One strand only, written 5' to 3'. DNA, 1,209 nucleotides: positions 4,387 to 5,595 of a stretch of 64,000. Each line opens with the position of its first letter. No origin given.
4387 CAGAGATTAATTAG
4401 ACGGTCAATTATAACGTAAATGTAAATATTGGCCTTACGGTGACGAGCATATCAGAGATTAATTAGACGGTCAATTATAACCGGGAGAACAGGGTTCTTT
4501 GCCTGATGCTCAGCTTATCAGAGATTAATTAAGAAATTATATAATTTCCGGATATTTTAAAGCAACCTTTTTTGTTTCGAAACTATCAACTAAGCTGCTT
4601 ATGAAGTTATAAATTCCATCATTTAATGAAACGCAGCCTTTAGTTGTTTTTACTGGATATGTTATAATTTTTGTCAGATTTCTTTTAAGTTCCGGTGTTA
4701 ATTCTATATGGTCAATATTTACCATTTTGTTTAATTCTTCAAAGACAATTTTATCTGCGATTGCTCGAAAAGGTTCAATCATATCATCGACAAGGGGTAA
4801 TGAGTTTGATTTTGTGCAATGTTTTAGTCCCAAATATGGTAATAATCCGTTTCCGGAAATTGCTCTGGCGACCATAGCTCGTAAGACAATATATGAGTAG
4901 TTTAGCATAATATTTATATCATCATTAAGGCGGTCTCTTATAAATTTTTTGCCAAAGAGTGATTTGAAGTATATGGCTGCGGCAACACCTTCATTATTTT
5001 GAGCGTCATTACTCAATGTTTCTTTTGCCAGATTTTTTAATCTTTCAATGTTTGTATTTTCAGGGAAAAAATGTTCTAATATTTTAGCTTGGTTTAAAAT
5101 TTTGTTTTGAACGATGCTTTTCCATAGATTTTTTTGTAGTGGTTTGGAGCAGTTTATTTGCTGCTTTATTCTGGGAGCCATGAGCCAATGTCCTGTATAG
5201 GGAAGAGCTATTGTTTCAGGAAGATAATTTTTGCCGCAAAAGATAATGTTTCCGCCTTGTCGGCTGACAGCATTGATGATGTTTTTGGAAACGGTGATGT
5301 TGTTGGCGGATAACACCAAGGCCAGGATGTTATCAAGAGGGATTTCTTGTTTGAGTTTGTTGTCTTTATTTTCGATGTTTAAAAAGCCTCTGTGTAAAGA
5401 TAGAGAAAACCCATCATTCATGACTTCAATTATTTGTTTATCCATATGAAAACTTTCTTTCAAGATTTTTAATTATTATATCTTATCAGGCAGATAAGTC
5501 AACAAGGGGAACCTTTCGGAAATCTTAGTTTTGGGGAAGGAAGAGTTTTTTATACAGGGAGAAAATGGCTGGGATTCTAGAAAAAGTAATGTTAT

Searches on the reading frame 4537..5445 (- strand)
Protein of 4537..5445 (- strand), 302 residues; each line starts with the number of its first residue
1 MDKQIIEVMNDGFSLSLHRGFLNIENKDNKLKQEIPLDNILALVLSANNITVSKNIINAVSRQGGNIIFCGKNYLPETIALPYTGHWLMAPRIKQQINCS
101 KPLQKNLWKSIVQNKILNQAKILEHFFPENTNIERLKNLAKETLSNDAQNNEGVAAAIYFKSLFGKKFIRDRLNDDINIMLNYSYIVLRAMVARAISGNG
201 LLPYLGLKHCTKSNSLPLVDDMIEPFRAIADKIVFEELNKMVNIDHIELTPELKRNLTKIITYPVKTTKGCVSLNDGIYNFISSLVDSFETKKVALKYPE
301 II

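Call 10: find_encoding_contigs(protein=window:4537-5445:-, flank=10000, max_places=10)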
Protein window:4537-5445:- (302 aa): 4 contigs read that carry it; 2 places shown.
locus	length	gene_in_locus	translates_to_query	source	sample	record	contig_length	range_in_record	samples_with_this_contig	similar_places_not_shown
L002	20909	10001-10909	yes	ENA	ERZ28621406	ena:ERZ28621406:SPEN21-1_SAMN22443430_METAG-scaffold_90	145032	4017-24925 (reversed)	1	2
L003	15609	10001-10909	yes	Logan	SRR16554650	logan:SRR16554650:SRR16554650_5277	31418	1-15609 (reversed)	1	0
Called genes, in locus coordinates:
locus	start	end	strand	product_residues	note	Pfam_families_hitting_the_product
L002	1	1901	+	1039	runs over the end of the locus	PF00873:ACR_tran, PF03176:MMPL, PF02355:SecD_SecF_C (weak), PF03176:MMPL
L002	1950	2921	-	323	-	PF02016:Peptidase_S66, PF17676:Peptidase_S66C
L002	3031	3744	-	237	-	PF00578:AhpC-TSA, PF08534:Redoxin, PF10417:1-cysPrx_C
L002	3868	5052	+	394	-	PF00999:Na_H_Exchanger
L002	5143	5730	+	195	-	PF00300:His_Phos_1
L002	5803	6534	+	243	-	PF00520:Ion_trans, PF07885:Ion_trans_2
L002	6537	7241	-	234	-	PF01613:Flavin_Reduct, PF00301:Rubredoxin, PF21349:RUBY_RBDX (weak)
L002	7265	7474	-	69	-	PF04102:SlyX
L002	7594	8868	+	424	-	PF01979:Amidohydro_1, PF07969:Amidohydro_3 (weak)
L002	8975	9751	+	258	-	-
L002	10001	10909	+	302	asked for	PF01867:Cas_Cas1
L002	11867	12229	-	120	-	PF09827:CRISPR_Cas2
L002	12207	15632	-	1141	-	PF18470:Cas9_a (faint), PF01844:HNH (weak), PF13395:HNH_4, PF18541:RuvC_III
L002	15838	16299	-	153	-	PF01541:GIY-YIG (weak)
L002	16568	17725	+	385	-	PF13356:Arm-DNA-bind_3, PF00589:Phage_integrase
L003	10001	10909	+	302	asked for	PF01867:Cas_Cas1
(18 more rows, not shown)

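Call 36: search_protein_families(library=ncbifam, proteins=[window:4540-5445:-])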
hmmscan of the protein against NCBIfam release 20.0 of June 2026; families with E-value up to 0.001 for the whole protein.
window:4540-5445:- (302 aa): 9 families
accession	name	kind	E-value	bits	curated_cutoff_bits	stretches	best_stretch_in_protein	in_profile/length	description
TIGR03639.1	cas1_NMENI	exception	7.4e-73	245.2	120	1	5-285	3-277/278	type II CRISPR-associated endonuclease Cas1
TIGR00287.1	cas1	equivalog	2.5e-25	89.2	71.7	1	8-248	4-265/327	CRISPR-associated endonuclease Cas1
NF049935.1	cas4g_cas1g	exception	6.9e-19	67.7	560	1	2-241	213-471/546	CRISPR-associated endonuclease Cas4g/Cas1g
TIGR04329.1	cas1_PREFRAN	exception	9.4e-17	61.1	300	1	3-246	5-260/317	type V CRISPR-associated endonuclease Cas1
TIGR03640.1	cas1_DVULG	exception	7.3e-15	55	385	1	8-240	8-264/340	type I-C CRISPR-associated endonuclease Cas1c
TIGR04093.1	cas1_CYANO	exception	5.7e-14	51.8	385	1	24-248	24-267/334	type I-D CRISPR-associated endonuclease Cas1d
TIGR03983.1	cas1_MYXAN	equivalog_domain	4.7e-07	29.1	358.05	1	174-240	203-270/347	type I-MYXAN CRISPR-associated endonuclease Cas1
TIGR03641.1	cas1_HMARI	exception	0.00014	21.3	304.1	1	24-241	18-249/324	type I-B CRISPR-associated endonuclease Cas1b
TIGR03638.1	cas1_ECOLI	exception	0.00071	18.9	215.6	0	174-216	169-211/269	type I-E CRISPR-associated endonuclease Cas1e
